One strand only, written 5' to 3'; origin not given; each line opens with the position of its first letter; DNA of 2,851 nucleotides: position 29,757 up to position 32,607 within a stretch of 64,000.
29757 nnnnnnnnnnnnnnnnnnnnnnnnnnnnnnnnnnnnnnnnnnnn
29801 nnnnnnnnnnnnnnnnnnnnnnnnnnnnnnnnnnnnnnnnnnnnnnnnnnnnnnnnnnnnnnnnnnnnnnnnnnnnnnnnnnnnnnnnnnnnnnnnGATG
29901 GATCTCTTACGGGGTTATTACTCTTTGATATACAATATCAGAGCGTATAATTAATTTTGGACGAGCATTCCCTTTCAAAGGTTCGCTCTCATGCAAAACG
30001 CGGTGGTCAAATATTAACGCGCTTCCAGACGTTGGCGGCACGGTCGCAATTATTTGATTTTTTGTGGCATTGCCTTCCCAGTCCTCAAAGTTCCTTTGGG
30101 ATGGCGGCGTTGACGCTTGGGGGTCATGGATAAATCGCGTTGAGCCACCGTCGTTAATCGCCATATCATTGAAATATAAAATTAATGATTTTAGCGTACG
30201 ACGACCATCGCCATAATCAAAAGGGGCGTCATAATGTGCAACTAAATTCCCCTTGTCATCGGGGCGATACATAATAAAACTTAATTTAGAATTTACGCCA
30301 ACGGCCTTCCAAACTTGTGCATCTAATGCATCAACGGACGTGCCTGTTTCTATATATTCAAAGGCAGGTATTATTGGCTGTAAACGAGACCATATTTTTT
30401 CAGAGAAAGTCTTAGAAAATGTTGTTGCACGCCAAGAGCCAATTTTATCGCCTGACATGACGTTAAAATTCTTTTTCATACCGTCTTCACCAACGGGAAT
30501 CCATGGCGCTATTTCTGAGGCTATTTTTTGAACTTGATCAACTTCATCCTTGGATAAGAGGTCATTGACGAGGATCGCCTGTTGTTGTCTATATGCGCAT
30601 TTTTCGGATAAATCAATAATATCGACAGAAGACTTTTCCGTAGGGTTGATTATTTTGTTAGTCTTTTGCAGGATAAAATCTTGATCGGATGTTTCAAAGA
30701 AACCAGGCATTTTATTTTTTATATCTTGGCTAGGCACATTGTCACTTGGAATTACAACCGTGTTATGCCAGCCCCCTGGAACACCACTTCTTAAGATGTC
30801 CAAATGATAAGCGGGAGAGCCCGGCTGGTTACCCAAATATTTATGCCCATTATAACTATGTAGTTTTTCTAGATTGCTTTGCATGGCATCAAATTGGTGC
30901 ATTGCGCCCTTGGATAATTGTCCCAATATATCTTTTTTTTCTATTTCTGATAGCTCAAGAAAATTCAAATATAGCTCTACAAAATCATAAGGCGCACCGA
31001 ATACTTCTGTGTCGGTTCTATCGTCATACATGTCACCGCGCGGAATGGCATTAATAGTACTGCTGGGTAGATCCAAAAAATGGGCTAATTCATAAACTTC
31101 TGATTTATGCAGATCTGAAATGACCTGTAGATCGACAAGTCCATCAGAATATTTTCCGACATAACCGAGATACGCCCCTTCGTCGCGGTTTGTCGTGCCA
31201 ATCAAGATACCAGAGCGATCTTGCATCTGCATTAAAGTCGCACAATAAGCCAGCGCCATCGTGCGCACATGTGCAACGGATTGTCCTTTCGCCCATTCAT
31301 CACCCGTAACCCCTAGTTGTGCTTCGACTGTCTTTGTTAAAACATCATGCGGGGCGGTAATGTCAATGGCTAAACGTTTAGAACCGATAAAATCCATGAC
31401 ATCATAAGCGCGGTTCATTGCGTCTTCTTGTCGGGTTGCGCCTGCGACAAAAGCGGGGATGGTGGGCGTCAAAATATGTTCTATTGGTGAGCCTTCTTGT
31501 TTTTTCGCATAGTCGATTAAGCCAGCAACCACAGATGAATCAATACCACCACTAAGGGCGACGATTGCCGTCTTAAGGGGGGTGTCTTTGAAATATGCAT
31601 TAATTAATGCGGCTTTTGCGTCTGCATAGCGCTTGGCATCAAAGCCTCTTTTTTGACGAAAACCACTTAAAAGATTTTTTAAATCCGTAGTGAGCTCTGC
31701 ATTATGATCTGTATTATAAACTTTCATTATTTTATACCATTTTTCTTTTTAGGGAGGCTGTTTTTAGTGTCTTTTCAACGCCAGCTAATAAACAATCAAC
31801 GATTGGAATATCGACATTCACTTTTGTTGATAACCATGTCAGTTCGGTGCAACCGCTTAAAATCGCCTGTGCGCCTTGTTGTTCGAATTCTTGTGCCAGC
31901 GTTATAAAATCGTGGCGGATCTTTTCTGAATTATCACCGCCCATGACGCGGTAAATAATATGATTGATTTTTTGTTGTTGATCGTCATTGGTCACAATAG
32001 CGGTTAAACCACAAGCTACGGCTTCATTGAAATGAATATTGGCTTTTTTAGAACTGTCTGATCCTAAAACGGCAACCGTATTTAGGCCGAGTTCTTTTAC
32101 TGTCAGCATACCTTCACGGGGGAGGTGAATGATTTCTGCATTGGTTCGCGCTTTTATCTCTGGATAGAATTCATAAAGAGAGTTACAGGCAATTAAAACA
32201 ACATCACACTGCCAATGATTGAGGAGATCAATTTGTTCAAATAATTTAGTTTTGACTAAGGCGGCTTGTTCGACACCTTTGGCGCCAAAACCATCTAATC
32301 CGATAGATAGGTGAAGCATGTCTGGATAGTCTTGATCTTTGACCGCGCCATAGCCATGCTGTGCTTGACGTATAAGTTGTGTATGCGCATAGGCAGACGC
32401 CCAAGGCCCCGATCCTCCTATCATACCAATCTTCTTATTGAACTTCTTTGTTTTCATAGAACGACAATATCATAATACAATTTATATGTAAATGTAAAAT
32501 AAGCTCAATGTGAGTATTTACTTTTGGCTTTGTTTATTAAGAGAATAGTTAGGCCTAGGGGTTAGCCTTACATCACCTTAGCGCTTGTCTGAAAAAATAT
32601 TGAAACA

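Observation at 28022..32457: Compact NAD-related operon built from unusual domain fusions, next to the mobile region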

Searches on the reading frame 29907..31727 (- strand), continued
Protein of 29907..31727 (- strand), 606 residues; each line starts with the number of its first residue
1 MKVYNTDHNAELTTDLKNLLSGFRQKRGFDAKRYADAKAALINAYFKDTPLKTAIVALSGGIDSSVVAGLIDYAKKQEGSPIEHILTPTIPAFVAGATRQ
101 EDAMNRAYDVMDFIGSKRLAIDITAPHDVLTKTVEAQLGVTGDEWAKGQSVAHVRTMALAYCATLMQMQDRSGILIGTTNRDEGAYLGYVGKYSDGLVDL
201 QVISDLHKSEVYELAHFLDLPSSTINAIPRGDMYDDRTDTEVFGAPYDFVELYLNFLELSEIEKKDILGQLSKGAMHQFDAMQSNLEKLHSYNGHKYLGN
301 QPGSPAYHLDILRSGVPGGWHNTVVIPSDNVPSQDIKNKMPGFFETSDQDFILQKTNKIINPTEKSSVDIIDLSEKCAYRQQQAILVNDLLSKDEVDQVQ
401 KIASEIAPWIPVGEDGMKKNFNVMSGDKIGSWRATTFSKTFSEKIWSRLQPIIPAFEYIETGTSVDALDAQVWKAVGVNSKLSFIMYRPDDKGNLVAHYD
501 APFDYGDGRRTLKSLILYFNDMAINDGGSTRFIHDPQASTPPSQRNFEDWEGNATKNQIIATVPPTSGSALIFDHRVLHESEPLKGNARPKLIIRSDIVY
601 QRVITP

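Call 58: search_solved_structures(query=A4, max_evalue=1, show_alignments=1)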
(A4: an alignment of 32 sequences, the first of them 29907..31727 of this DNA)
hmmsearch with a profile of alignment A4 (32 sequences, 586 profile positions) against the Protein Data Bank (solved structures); distinct sequences matched with E-value up to 1: 45.
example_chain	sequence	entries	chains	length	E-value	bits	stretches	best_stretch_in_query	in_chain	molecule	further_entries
3fiu_A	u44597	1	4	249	2e-28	102.4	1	26-267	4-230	NH(3)-dependent NAD(+) synthetase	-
2e18_A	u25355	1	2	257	4e-25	91.5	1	44-251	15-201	NH(3)-dependent NAD(+) synthetase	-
4xfd_A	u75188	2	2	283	7.8e-25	90.6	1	4-276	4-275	NH(3)-dependent NAD(+) synthetase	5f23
3p52_A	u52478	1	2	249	5.8e-24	87.7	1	32-262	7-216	NH(3)-dependent NAD(+) synthetase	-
3dpi_A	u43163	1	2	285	1.3e-19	73.3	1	26-274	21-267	NAD+ synthetase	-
4q16_A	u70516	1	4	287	5.2e-19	71.3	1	19-272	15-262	NH(3)-dependent NAD(+) synthetase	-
1xng_A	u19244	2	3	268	6.4e-19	71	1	40-251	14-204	NH(3)-dependent NAD(+) synthetase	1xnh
1ee1_A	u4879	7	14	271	6e-18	67.8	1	19-277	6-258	NH(3)-DEPENDENT NAD(+) SYNTHETASE | NAD SYNTHETASE | PROTEIN (NAD SYNTHETASE)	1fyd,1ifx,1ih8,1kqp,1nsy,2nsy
2pz8_A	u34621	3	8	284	1.7e-16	63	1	21-277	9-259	NH(3)-dependent NAD(+) synthetase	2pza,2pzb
6kv3_A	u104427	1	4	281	5.7e-16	61.3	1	19-277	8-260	NH(3)-dependent NAD(+) synthetase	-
6c8q_A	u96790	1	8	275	1.2e-15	60.2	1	28-277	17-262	NH(3)-dependent NAD(+) synthetase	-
5wp0_A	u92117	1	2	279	1.9e-15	59.5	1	18-276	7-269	NH(3)-dependent NAD(+) synthetase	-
1wxe_A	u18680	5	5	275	2.5e-15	59.2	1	18-271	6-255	NH(3)-dependent NAD(+) synthetase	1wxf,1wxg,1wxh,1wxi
3hmq_A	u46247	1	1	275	2.6e-15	59.1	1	19-267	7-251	NH(3)-dependent NAD(+) synthetase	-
5huh_A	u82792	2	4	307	5.4e-14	54.8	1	19-278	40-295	NH(3)-dependent NAD(+) synthetase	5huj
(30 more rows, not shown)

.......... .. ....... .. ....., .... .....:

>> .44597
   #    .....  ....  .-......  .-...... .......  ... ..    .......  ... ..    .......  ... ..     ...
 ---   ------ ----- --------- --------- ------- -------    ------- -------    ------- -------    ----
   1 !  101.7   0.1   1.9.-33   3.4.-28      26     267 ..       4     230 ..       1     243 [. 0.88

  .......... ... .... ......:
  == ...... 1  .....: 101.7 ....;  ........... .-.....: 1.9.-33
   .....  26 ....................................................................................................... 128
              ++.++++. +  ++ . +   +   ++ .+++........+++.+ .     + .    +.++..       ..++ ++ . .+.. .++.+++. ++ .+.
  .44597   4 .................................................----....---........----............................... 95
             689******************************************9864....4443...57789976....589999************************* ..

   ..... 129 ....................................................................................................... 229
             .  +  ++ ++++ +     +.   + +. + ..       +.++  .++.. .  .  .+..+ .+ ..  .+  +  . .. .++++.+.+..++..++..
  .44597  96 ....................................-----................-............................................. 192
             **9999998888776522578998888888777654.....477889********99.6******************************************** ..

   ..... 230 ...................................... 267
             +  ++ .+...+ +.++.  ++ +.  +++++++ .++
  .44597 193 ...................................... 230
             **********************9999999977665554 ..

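Call 74: search_protein_families(library=phrogs, proteins=[window:29907-31727:-], max_evalue=0.001)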
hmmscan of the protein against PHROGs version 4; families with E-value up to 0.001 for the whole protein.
window:29907-31727:- (606 aa): 3 families
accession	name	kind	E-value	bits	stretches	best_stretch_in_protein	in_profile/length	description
phrog_11189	-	other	2.6e-30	106.8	1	35-280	11-247/256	NAD synthetase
phrog_36784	-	other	3.8e-06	26.6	1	38-217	295-473/594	NAD synthetase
phrog_274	-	DNA, RNA and nucleotide metabolism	7e-05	23.8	1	382-585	7-164/192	DNA endonuclease V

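Call 75: search_protein_families(library=padloc, proteins=[window:29907-31727:-], max_evalue=0.001)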
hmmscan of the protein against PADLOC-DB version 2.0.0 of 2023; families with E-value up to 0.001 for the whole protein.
window:29907-31727:- (606 aa): 0 families

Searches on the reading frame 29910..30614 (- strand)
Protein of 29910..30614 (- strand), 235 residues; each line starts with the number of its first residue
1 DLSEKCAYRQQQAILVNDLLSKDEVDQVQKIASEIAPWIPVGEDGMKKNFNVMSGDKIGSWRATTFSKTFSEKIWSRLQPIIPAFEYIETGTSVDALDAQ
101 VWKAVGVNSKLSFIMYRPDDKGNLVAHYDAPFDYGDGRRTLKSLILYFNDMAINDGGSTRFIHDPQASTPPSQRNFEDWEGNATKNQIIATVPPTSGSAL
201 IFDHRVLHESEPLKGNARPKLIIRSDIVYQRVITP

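Call 87: search_solved_structures(query=A5, max_evalue=5, show_alignments=1)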
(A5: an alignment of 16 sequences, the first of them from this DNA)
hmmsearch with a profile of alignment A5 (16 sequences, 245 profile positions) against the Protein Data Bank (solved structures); distinct sequences matched with E-value up to 5: 17.
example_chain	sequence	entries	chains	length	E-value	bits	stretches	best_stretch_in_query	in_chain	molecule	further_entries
3itq_A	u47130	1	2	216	1e-05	28.5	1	128-172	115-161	Prolyl 4-hydroxylase, alpha subunit domain protein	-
5hv0_A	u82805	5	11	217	1e-05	28.5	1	128-172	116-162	Prolyl 4-Hydroxylase | 2OG-Fe(II) oxygenase | Procollagen-Proline Dioxygenase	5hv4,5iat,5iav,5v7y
5iax_A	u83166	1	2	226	1.2e-05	28.3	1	128-172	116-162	Procollagen-Proline Dioxygenase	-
2jig_A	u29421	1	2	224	0.00064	22.7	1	127-177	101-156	PROLYL-4 HYDROXYLASE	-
3gze_A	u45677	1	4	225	0.00064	22.6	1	127-177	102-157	Predicted protein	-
2jij_A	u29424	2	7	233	0.00067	22.6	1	126-177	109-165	PROLYL-4 HYDROXYLASE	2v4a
5c5t_A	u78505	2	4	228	0.041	16.7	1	120-172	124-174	Prolyl 4-hydroxylase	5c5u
9j0j_A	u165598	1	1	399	0.14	15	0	138-193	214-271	Fe/2OG-dependent oxygenase DfmD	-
6tp5_A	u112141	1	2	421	0.16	14.8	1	123-220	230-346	Transmembrane prolyl 4-hydroxylase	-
7vmx_B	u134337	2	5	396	0.21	14.4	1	83-147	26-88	Elongation factor Tu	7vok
8ym3_A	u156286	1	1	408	0.31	13.8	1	88-147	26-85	Elongation factor Tu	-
8yly_A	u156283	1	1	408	0.38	13.6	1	88-146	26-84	Elongation factor Tu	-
8v9l_x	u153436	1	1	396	0.65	12.8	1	83-147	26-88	Elongation factor Tu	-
8hxn_A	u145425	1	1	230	0.76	12.6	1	79-132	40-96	Beta-lactamase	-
3q6v_A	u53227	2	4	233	0.77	12.6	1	79-132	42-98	Beta-lactamase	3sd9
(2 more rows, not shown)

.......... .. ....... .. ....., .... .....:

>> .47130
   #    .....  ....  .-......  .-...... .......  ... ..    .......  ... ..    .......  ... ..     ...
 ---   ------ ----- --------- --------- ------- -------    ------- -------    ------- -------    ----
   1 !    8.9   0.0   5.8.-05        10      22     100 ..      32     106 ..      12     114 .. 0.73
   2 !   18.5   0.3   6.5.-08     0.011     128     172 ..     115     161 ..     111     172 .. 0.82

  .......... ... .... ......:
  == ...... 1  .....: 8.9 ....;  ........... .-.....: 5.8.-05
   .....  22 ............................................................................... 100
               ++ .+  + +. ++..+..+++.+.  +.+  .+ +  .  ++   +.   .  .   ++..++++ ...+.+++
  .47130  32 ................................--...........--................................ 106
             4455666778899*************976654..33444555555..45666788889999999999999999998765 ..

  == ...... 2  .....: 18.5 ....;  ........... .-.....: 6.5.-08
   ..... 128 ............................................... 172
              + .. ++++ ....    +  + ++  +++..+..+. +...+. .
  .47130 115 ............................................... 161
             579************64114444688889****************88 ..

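Call 88: search_protein_families(library=pfam, alignment_id=A5, max_evalue=0.01)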
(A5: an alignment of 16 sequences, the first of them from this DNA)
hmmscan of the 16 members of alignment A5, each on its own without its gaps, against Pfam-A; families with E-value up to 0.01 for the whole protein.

A. member 1, seq(235 aa): 2 families
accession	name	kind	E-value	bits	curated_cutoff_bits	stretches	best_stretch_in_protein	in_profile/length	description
PF13640.12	2OG-FeII_Oxy_3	-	1.9e-06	29.2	27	1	114-222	4-92/98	2OG-Fe(II) oxygenase superfamily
PF05721.19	PhyH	-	1.2e-05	26.1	22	1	13-216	6-208/213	Phytanoyl-CoA dioxygenase (PhyH)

B. families by the number of members that match (of 16 scanned): 3 families
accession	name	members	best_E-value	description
PF13640.12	2OG-FeII_Oxy_3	16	6.8e-08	2OG-Fe(II) oxygenase superfamily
PF05721.19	PhyH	10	7.3e-06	Phytanoyl-CoA dioxygenase (PhyH)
PF13759.12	2OG-FeII_Oxy_5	4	0.004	Putative 2OG-Fe(II) oxygenase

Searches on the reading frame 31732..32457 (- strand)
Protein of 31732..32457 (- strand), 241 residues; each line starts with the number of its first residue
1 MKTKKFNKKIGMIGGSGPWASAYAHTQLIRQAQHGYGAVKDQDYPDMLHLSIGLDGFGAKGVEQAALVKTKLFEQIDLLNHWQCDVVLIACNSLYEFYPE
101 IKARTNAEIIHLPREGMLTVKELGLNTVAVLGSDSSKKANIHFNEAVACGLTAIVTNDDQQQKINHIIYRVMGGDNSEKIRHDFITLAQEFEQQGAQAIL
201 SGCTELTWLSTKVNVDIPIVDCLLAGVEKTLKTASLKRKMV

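Call 3: search_protein_families(library=pfam, proteins=[window:31732-32457:-], max_evalue=0.01)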
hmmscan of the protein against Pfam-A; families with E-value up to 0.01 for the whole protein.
window:31732-32457:- (241 aa): 1 family
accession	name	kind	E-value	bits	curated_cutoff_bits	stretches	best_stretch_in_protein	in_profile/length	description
PF01177.27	Asp_Glu_race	-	6.8e-23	82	31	1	40-229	24-210/211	Asp/Glu/Hydantoin racemase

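Call 4: search_protein_families(library=ncbifam, proteins=[window:31732-32457:-], max_evalue=0.01)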
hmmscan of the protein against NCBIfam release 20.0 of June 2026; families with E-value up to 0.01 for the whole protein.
window:31732-32457:- (241 aa): 3 families
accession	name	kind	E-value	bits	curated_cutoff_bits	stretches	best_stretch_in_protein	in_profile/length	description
TIGR00035.1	asp_race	subfamily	3.6e-27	95.5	93.1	1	8-234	3-227/236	amino acid racemase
NF052483.1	racemase_CuyB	equivalog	3.5e-24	86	190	1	10-230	1-221/225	cysteate racemase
NF007569.0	PRK10200.1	equivalog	1.7e-11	44.3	417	1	82-222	74-216/230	aspartate/glutamate racemase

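Call 74: search_protein_families(library=phrogs, proteins=[window:31732-32457:-], max_evalue=0.001)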
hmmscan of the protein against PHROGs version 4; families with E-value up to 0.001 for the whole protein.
window:31732-32457:- (241 aa): 1 family
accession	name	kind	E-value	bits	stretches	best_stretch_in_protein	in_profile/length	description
phrog_34473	-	unknown function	7.9e-15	56.1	1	7-231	2-230/242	-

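Call 75: search_protein_families(library=padloc, proteins=[window:31732-32457:-], max_evalue=0.001)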
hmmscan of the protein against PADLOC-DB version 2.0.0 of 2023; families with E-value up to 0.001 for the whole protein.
window:31732-32457:- (241 aa): 0 families
